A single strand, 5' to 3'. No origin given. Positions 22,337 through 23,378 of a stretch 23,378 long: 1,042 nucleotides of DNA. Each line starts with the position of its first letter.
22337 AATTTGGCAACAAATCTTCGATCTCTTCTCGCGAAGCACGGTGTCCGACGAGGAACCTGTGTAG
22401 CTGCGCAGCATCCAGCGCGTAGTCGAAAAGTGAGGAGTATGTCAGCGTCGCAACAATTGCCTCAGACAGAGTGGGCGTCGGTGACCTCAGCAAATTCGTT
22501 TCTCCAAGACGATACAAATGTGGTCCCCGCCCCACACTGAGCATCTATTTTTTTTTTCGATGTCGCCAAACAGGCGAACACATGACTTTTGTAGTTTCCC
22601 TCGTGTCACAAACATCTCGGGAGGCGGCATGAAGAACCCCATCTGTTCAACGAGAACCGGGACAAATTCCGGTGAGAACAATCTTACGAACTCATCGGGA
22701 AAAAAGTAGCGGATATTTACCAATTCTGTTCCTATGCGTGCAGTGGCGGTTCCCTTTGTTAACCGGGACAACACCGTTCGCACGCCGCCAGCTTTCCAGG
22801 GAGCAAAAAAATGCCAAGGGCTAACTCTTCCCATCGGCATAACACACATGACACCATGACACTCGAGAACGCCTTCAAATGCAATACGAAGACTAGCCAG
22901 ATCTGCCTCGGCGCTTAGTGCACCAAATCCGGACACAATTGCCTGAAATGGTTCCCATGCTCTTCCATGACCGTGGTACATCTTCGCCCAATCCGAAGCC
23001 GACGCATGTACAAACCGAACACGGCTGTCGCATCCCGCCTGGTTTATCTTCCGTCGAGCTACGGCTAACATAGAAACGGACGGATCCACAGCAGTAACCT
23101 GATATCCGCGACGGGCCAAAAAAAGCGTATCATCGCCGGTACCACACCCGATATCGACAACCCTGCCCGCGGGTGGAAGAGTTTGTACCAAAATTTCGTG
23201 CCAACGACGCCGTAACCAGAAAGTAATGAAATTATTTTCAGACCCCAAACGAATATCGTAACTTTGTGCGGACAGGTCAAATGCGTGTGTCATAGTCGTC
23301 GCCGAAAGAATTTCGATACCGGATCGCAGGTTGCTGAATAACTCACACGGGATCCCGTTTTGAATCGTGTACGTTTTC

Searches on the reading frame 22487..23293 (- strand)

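Call 13: search_protein_families(library=pfam, proteins=[window:22487-23293:-], max_evalue=0.001)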
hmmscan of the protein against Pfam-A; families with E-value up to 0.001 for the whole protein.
window:22487-23293:- (268 aa): 9 families
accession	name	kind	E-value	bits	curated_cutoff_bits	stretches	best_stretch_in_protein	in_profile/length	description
PF13649.12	Methyltransf_25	-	2.2e-14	54.3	27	1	45-103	1-59/97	Methyltransferase domain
PF08241.18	Methyltransf_11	-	6.2e-10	40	21.2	1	46-101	1-53/95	Methyltransferase domain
PF13489.12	Methyltransf_23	-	3e-09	37.2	27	1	34-89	12-70/164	Methyltransferase domain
PF13847.12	Methyltransf_31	-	1e-08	35.4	27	1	43-103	5-67/145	Methyltransferase domain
PF08242.18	Methyltransf_12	-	3e-08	34.7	30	1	46-100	1-59/98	Methyltransferase domain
PF01209.24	Ubie_methyltran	-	4.6e-08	33.1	20.1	1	4-103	12-111/233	ubiE/COQ5 methyltransferase family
PF03848.20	TehB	-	4.6e-06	26.6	20.4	1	38-80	28-69/193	Tellurite resistance protein TehB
PF05175.20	MTS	-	6e-06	26.4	23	1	33-100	21-91/170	Methyltransferase small domain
PF09445.16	Methyltransf_15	-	0.00092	19.3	22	0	44-102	3-61/165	RNA cap guanine-N2 methyltransferase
